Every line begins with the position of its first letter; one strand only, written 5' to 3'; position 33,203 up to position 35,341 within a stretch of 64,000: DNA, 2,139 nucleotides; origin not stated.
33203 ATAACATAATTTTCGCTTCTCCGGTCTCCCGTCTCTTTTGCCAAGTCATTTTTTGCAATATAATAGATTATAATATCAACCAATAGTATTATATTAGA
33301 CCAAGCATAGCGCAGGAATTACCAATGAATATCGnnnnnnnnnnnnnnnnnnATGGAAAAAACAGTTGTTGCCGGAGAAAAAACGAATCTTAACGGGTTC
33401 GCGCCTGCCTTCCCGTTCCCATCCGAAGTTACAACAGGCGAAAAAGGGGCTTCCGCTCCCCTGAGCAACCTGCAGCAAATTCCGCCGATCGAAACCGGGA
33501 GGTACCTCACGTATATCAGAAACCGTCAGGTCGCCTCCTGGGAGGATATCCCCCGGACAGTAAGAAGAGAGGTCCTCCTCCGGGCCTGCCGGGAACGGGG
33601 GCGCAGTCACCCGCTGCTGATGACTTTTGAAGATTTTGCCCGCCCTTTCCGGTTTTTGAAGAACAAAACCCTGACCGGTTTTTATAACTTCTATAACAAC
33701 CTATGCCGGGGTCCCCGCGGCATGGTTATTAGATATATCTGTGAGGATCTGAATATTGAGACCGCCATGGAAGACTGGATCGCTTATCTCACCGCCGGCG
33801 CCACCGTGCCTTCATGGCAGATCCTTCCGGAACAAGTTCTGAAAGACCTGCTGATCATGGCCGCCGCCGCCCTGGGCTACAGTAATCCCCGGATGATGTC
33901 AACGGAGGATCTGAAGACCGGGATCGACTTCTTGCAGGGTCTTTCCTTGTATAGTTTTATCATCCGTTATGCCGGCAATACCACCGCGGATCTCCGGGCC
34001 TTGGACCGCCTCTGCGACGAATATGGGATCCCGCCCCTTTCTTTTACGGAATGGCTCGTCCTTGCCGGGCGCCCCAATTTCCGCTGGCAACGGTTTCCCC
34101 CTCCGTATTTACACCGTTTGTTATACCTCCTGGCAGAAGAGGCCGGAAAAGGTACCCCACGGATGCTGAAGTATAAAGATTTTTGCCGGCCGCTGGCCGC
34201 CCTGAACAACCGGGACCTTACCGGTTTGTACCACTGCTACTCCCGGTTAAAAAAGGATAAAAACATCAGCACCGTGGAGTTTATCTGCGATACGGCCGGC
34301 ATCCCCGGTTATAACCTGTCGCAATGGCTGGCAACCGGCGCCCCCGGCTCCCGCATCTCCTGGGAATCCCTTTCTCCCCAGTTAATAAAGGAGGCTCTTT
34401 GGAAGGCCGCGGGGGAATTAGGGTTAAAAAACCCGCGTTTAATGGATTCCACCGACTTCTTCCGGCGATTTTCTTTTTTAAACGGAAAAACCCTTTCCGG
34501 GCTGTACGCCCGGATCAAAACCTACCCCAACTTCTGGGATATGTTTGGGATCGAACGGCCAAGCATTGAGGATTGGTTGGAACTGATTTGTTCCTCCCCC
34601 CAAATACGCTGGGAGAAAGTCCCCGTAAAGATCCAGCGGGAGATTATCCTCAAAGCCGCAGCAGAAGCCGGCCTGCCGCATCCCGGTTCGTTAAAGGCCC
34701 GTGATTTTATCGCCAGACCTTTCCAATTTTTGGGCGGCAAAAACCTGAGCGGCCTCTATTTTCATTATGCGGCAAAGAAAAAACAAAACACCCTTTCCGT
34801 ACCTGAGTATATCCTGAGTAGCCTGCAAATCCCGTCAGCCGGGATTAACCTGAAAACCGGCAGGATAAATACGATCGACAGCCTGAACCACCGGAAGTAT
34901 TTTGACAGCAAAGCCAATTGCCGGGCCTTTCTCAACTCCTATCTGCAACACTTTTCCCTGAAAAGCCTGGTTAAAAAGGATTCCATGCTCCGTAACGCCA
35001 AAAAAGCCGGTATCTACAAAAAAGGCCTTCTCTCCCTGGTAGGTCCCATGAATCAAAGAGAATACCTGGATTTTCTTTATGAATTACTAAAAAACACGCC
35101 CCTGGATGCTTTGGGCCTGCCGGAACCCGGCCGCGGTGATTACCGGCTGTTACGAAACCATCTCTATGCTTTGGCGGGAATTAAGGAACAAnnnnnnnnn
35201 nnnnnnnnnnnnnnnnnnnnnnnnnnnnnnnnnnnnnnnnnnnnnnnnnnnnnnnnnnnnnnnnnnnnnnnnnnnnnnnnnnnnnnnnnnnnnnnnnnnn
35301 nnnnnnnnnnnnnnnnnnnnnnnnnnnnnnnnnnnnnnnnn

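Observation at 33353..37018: Orphan 1.2-kaa Upf1/DNA2-like SF1 helicase with five N-terminal ~90-aa tandem repeats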

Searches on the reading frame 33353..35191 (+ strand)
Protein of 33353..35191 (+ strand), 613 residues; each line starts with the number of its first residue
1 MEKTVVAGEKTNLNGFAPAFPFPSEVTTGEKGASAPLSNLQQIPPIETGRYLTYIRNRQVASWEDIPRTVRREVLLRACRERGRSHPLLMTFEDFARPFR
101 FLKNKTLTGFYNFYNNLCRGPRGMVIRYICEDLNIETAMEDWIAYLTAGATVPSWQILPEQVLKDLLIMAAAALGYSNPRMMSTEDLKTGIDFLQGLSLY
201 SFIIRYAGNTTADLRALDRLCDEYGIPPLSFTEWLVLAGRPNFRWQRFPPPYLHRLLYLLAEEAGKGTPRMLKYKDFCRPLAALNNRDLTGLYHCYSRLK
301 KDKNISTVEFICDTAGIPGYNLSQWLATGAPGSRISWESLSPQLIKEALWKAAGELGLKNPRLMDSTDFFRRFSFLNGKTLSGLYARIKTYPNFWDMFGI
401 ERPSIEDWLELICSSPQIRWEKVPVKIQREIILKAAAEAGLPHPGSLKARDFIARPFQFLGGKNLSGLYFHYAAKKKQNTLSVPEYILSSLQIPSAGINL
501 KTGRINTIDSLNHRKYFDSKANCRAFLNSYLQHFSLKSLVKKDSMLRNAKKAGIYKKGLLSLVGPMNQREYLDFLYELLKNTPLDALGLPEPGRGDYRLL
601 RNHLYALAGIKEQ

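Call 66: predict_structure(alignment_id=A6)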
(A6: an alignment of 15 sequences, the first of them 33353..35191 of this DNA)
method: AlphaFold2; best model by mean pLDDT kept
length: 613 residues; sequences in the alignment: 15
mean_pLDDT: 81.0   pTM: 0.53
mean pLDDT of the five models: 81.0, 79.8, 78.9, 78.8, 78.4
residues with pLDDT >= 90: 236; 70-90: 271; 50-70: 41; < 50: 65
segments of 3 or more residues with pLDDT < 50: 1-42, 498-518
pLDDT, mean of each block of 10 residues (from residue 1): 29 29 30 39 65 86 88 94 91 91 91 86 84 93 82 75 92 92 88 87 70 69 90 91 87 94 90 92 90 92 86 89 77 74 89 92 91 88 88 87 92 89 91 89 83 92 93 88 90 63 43 47 81 90 88 76 78 88 83 73 87 60
secondary structure, 60 per line:
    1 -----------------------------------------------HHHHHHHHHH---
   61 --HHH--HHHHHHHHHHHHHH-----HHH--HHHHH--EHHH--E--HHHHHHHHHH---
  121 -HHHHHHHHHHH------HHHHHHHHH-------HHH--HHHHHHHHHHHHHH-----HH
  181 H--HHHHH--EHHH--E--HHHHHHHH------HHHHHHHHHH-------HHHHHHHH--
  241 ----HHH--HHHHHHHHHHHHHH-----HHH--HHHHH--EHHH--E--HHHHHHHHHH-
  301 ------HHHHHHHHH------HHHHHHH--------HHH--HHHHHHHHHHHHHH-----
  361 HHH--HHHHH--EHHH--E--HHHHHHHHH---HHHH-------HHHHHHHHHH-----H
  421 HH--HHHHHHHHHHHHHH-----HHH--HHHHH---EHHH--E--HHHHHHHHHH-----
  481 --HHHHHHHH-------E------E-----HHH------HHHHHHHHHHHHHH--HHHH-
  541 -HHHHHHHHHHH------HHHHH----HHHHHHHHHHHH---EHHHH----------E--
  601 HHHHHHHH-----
elements in order: H48-57 H68-81 H92-96 H108-117 H122-132 H139-147 H160-173 H184-188 H200-207 H214-223 H231-238 H250-263 H274-278 H290-299 H307-315 H322-328 H342-355 H366-370 H382-390 H394-397 H405-414 H425-438 H449-453 H466-475 H483-490 H520-533 H536-539 H542-552 H559-563 H568-579 H584-587 H601-608
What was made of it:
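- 33353..33478 (+): aa 1-42: poorly conserved N-terminus, predicted disordered. pLDDT below 50 for residues 1-42 (call 66).
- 33479..33532 (+): aa 43-60: remnant (last helix) of an ancestral sixth repeat, R0, which is complete in distant orthologues. A helix is predicted at aa 48-57 (call 66).
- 34844..35191 (+): aa 498-613: conserved, basic (pI 9.9), mostly helical middle domain specific to this family. Helices are predicted over aa 520-608 (call 66).
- Each unit has about five helices (call 66).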

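Call 68: fold_search(model_id=the predicted structure, library=pdb)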
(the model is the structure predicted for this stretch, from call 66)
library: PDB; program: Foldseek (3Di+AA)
matches with E <= 10: 126; with E <= 0.001: 0
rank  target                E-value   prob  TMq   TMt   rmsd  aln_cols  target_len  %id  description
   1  9gzm_A                4.5e-01  0.04  0.06  0.04  38.1       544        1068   14  Cryo-EM structure of the human mitochondrial RNA polymerase transcription initiation complex (POLRMT/TFAM/TFB2M/DNA/RN (released 2025-07-30)
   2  9g6k_Lq               5.8e-01  0.06  0.10  0.10  36.1       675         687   12  LSU structure derived from the LSU sample of the mitoribosome from T. gondii. (released 2024-12-11)
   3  3wyf_F                5.8e-01  0.05  0.09  0.07  25.1       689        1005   10  Crystal structure of Xpo1p-Yrb2p-Gsp1p-GTP complex (released 2014-11-12)
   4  9i05_Xh               1.1e+00  0.08  0.10  0.13  18.2       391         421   12  Cryo-EM structure of the large subunit of the mitochondrial ribosome from Toxoplasma gondii (released 2025-06-11)
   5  6uri_A                1.1e+00  0.05  0.11  0.11  28.3       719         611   10  HIV-1 Nef in complex with the CD4 cytoplasmic domain and the AP2 clathrin adaptor complex (released 2020-07-29)
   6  7ni5_A                1.2e+00  0.03  0.10  0.05  25.8       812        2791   12  Human ATM kinase with bound inhibitor KU-55933 (released 2021-09-01)
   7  4qex_A                1.2e+00  0.04  0.11  0.11  26.7       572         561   11  Crystal structure of PfEBA-175 RII in complex with a Fab fragment from inhibitory antibody R217 (released 2014-06-04)
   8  2pf4_B                1.5e+00  0.04  0.10  0.11  23.6       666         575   12  Crystal structure of the full-length simian virus 40 small t antigen complexed with the protein phosphatase 2A Aalpha  (released 2007-08-07)
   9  8wqh_A                1.6e+00  0.04  0.11  0.11  22.0       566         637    9  cryo-EM structure of neddylated CUL2-RBX1-ELOB-ELOC-FEM1B bound with the C-degron of CCDC89 (conformation 2) (released 2024-04-03)
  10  4a0c_B                1.9e+00  0.04  0.12  0.08  25.9       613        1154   13  Structure of the CAND1-CUL4B-RBX1 complex (released 2011-11-30)
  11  9nh6_J                2.0e+00  0.05  0.12  0.14  23.2       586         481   14  CRYO-EM STRUCTURE OF HUMAN U7 SNRNP WITH METHYLATED noncleavable H2A* SUBSTRATE PRE-MRNA (COMPOSITE MAP) (released 2026-01-21)
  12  9hmf_K                2.1e+00  0.08  0.17  0.15  24.6       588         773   10  Periplasmic scaffold of the Campylobacter jejuni flagellar motor (alpha carbon trace) (released 2024-12-25)
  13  9b3f_A                2.1e+00  0.04  0.12  0.09  29.0       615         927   11  Cryo-EM structure of yeast (Nap1)2-H2A-H2B-Kap114 (released 2024-11-27)
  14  7ycx_H                2.3e+00  0.03  0.11  0.08  22.7       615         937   13  The structure of INTAC-PEC complex (released 2023-03-15)
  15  6tc0_F                2.3e+00  0.03  0.10  0.08  23.7       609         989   13  Crystal structure of MMS19-CIAO1-CIAO2B CIA targeting complex (released 2020-07-29)
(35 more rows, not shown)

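Call 70: fold_search(model_id=the predicted structure, library=viral)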
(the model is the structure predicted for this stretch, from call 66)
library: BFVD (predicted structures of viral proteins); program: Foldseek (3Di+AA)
matches with E <= 10: 89; with E <= 0.001: 0
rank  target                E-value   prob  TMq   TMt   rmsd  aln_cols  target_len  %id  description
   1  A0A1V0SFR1            3.9e-01  0.07  0.11  0.09  31.7       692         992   11  U-box domain protein [Hokovirus HKV1]
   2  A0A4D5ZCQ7            7.0e-01  0.04  0.08  0.08  39.4       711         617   11  Carrier domain-containing protein [Burkholderia phage BcepSaruman]
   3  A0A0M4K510            8.7e-01  0.02  0.06  0.07  40.4       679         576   14  (no name in the UniProt tables at hand)
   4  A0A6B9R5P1            1.0e+00  0.06  0.10  0.09  26.9       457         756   12  (no name in the UniProt tables at hand)
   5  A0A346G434            1.3e+00  0.04  0.11  0.13  33.9       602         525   11  (no name in the UniProt tables at hand)
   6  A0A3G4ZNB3            1.4e+00  0.04  0.10  0.10  22.5       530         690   10  Ankyrin repeat protein [Terrestrivirus sp.]
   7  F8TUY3                1.4e+00  0.03  0.09  0.10  29.1       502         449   12  (no name in the UniProt tables at hand)
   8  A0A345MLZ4            1.5e+00  0.02  0.08  0.06  35.4       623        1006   12  (no name in the UniProt tables at hand)
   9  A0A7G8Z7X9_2          1.6e+00  0.03  0.08  0.06  22.6       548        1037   14  (no name in the UniProt tables at hand)
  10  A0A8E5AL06            1.7e+00  0.03  0.11  0.10  38.7       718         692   10  Protein ORF130 [Anguillid herpesvirus 1]
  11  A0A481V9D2            1.8e+00  0.07  0.08  0.07  24.1       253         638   13  Prohead protease protein [Halobacterium phage ChaoS9]
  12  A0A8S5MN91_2          1.8e+00  0.04  0.10  0.07  20.9       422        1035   13  Uncharacterized protein [Myoviridae sp. ctI7W9]
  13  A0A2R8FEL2            1.9e+00  0.05  0.10  0.15  32.2       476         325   14  Uncharacterized protein [Brazilian cedratvirus IHUMI]
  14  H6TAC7                2.2e+00  0.05  0.13  0.15  24.0       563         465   10  Ankyrin repeat protein [Cotia virus]
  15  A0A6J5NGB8            2.3e+00  0.02  0.10  0.08  50.6       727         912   12  Large polyvalent protein associated domain-containing protein [uncultured Caudovirales phage]
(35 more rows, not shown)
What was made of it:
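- On Named helical repeat or HTH families (TPR, Sel1, HEAT, PPR, ankyrin, TALE, mTERF, HNH_repeat, XRE/Tnp HTH): Against BFVD the best E was 0.39 (call 70).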

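Call 75: search_protein_families(library=phrogs, proteins=[window:33353-35191:+], max_evalue=0.01)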
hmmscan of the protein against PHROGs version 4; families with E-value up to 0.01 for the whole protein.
window:33353-35191:+ (613 aa): 0 families

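Call 76: search_dna_similar(query=window:33353-35191:+, collection=phages, mode=protein, max_evalue=0.001, max_rows=10)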
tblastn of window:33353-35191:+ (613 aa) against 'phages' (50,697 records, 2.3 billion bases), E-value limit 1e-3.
No match.

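Call 77: search_dna_similar(query=window:33353-35191:+, collection=plasmids, mode=protein, max_evalue=0.001, max_rows=10)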
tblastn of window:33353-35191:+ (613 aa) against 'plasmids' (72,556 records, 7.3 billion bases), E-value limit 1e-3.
No match.
